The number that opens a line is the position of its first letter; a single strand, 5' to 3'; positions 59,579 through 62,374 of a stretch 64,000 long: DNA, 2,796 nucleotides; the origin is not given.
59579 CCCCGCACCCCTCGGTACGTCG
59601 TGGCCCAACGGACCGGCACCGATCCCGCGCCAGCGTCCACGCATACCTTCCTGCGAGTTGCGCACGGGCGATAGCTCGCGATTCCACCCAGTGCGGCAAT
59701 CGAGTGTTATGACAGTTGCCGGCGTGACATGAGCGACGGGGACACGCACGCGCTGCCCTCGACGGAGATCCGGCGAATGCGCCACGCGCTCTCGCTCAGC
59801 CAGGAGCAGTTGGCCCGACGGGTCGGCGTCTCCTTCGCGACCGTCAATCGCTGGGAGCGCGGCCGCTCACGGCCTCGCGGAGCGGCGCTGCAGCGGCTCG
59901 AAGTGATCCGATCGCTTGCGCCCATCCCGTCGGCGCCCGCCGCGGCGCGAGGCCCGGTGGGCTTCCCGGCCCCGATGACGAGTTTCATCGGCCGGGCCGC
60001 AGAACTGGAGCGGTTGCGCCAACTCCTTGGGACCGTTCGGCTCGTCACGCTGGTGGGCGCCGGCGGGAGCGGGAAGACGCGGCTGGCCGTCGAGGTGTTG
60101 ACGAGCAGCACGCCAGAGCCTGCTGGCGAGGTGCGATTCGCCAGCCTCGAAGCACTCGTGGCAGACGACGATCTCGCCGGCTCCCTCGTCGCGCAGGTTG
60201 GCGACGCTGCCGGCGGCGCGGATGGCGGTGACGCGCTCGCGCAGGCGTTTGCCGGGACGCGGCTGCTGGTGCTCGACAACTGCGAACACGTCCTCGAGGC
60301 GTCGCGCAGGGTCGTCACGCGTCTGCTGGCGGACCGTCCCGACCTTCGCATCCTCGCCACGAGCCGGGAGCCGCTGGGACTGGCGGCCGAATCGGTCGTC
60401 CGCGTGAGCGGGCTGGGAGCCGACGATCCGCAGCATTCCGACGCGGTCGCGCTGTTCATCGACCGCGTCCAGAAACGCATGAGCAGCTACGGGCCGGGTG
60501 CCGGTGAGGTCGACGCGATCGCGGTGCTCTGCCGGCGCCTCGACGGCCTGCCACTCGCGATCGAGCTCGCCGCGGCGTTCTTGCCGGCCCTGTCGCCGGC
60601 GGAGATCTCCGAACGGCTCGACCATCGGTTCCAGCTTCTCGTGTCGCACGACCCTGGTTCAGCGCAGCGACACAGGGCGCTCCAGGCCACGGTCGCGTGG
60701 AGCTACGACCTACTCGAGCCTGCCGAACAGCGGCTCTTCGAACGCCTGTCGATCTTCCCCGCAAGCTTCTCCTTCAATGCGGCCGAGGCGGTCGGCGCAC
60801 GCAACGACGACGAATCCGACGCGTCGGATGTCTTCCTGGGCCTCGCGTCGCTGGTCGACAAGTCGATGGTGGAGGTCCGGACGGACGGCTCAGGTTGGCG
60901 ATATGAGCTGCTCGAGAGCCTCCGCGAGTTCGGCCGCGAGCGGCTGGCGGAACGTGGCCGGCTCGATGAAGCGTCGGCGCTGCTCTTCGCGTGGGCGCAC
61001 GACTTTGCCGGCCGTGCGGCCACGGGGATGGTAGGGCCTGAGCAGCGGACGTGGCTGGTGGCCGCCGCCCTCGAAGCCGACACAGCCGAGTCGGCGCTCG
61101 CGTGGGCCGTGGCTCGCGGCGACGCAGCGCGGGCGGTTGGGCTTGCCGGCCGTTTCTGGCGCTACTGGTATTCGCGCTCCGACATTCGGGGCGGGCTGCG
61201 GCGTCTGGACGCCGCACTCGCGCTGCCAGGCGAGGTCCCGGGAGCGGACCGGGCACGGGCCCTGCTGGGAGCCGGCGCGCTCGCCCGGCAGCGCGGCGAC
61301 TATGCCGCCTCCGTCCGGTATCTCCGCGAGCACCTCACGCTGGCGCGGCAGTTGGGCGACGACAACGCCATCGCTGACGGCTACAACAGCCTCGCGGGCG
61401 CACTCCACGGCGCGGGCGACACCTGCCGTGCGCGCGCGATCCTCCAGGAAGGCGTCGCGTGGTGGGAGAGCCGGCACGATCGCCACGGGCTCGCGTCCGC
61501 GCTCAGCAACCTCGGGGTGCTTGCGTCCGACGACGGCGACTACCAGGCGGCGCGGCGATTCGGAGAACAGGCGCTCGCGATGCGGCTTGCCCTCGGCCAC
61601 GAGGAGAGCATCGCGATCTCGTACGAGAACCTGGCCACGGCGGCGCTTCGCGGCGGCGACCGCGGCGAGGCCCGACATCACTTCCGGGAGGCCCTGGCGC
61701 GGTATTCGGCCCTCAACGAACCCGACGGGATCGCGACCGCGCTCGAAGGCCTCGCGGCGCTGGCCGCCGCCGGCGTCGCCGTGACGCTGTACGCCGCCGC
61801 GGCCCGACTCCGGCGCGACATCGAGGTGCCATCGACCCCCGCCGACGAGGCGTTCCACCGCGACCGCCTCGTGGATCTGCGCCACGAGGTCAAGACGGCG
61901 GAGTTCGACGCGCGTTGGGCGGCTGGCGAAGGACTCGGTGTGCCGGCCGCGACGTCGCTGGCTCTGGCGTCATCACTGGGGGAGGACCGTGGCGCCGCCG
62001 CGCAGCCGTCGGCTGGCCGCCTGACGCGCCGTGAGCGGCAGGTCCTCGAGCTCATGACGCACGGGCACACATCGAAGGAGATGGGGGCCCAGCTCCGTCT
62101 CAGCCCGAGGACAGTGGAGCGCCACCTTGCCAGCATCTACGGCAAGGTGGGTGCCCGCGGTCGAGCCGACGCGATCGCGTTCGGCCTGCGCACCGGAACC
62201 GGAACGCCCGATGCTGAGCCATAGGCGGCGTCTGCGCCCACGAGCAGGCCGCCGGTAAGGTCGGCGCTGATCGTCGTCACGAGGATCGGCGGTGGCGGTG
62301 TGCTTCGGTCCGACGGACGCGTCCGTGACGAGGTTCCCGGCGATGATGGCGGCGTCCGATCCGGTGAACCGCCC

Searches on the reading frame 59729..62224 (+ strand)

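Call 8: search_protein_families(library=pfam, proteins=[window:59729-62224:+], max_evalue=0.01)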
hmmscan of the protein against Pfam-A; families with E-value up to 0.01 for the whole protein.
window:59729-62224:+ (831 aa): 20 families
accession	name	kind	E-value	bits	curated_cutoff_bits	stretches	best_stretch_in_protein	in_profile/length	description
PF13424.12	TPR_12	-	1.1e-16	61.2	30.1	3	549-619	3-75/77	Tetratricopeptide repeat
PF00196.25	GerE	-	3.6e-15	55.8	23.5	1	765-817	3-55/57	Bacterial regulatory proteins, luxR family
PF13374.12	TPR_10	-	5.2e-12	45.8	27.5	2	588-619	1-32/42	Tetratricopeptide repeat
PF01381.28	HTH_3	-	2.9e-11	43.7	23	1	14-58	1-45/55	Helix-turn-helix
PF13560.12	HTH_31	-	7.9e-09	36.1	27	1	13-57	5-50/64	Helix-turn-helix domain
PF08281.18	Sigma70_r4_2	-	4.3e-08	33.1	25.7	1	764-801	10-48/54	Sigma-70, region 4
PF13518.12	HTH_28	-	2.3e-06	28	25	0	771-800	4-33/52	Helix-turn-helix domain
PF13191.12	AAA_16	-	7.5e-06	27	32.6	1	86-248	2-142/167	AAA ATPase domain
PF15731.11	MqsA_antitoxin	-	0.00011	22.8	30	1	8-61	68-121/131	Antitoxin component of bacterial toxin-antitoxin system, MqsA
PF07719.23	TPR_2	-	0.00018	21.8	27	0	631-659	3-31/34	Tetratricopeptide repeat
PF13542.12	HTH_Tnp_ISL3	-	0.00024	20.9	27.4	0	769-798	17-45/51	Helix-turn-helix domain of transposase family ISL3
PF13384.12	HTH_23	-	0.00048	20.3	24.6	0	22-42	17-37/50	Homeodomain-like domain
PF00515.34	TPR_1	-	0.0011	19.1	27.8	0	589-615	1-27/34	Tetratricopeptide repeat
PF13443.12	HTH_26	-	0.0018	18.9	22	1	14-56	2-45/63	Cro/C1-type HTH DNA-binding domain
PF13412.12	HTH_24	-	0.0023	17.9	21.9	0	23-41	18-36/48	Winged helix-turn-helix DNA-binding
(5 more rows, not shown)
